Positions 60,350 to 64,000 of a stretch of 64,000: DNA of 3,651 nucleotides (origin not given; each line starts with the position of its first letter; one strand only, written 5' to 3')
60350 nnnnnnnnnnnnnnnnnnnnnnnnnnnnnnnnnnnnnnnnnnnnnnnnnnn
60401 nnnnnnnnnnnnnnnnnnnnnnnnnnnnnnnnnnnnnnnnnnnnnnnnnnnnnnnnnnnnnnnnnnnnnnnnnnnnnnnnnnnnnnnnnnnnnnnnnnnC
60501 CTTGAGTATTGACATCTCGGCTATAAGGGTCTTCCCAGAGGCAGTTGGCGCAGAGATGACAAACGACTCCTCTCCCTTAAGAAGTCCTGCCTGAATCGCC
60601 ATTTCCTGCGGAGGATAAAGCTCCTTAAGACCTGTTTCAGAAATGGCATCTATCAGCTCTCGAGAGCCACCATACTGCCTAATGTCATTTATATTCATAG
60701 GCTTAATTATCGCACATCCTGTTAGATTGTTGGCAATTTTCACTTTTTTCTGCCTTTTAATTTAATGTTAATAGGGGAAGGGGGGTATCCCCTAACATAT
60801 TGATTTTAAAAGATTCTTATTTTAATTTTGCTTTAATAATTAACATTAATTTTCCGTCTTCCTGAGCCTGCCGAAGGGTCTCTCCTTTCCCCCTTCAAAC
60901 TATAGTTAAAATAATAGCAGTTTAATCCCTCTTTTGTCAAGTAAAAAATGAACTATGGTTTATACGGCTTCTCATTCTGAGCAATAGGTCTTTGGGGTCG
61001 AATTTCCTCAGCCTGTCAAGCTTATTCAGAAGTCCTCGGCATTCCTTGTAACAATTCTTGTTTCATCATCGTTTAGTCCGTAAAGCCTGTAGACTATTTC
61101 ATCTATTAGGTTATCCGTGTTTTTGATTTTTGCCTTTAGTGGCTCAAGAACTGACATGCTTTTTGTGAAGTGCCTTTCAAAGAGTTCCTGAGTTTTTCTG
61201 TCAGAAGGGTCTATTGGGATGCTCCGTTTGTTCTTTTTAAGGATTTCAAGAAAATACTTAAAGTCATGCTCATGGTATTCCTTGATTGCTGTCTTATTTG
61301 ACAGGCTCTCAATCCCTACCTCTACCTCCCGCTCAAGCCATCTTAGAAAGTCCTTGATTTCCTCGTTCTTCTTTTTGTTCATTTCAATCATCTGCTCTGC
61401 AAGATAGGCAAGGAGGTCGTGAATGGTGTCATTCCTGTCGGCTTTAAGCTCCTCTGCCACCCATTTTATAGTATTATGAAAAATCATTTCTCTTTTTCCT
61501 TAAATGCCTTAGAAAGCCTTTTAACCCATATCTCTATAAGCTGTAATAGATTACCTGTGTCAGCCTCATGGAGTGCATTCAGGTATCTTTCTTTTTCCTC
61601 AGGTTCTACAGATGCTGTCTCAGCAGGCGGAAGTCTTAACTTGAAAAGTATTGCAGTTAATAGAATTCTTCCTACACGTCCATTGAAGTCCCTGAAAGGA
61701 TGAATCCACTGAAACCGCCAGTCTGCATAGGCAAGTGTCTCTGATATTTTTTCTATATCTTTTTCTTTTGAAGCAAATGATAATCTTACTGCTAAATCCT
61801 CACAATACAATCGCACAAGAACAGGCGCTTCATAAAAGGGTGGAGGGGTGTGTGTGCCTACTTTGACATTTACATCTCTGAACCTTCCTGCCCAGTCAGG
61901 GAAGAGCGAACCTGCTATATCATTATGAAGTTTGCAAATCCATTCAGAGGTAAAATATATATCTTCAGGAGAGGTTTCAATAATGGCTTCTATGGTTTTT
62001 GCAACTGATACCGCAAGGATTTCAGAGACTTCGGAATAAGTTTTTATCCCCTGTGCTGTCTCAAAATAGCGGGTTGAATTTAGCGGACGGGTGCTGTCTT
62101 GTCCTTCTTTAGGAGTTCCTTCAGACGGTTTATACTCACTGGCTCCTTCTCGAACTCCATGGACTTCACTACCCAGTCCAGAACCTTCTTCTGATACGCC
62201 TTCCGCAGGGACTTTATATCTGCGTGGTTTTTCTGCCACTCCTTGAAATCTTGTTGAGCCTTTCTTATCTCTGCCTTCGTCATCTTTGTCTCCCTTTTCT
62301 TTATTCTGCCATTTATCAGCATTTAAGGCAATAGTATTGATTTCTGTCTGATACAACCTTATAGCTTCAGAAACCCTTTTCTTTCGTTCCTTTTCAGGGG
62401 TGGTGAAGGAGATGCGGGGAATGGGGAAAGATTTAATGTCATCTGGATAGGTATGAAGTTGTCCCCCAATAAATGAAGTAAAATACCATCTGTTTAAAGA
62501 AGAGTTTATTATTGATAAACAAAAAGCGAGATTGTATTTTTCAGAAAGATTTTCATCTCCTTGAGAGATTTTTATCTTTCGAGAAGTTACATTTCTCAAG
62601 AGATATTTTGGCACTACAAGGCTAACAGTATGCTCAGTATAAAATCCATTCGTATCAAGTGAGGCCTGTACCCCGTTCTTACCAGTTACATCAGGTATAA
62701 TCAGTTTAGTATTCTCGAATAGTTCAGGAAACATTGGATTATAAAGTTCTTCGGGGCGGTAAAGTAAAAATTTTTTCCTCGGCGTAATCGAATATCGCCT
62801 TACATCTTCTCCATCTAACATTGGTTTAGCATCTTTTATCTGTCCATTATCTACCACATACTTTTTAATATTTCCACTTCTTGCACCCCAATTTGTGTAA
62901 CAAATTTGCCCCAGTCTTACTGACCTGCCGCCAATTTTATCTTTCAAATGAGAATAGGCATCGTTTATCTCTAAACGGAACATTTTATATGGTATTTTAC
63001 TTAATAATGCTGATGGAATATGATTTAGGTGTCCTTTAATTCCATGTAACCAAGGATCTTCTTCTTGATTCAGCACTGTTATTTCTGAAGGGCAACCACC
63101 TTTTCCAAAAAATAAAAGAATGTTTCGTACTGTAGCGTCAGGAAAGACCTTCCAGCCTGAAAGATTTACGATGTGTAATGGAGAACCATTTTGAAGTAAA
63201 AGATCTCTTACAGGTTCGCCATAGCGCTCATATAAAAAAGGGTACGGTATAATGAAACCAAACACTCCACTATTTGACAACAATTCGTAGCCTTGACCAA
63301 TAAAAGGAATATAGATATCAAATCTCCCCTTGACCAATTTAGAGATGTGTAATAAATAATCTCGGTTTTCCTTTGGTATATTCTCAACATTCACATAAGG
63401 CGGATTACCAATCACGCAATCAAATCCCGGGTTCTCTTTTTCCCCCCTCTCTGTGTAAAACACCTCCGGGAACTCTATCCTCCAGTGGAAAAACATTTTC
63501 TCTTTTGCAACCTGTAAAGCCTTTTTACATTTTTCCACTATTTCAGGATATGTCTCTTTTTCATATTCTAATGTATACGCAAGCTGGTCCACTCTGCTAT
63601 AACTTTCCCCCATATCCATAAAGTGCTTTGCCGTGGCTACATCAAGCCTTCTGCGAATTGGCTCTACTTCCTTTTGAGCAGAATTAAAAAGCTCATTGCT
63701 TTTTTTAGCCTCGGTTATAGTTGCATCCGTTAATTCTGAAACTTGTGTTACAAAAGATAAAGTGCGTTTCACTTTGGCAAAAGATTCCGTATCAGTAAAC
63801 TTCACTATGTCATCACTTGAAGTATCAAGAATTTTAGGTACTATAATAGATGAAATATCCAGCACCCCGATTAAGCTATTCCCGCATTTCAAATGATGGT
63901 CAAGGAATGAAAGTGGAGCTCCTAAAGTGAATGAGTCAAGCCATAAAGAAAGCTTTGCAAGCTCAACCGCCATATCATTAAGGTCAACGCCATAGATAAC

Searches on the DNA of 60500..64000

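Call 96: search_rna_families(source=window, start=60500, end=64000, threshold=evalue, max_evalue=0.1)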
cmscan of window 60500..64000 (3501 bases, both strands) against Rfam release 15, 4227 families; matches with E-value up to 0.1: 0.
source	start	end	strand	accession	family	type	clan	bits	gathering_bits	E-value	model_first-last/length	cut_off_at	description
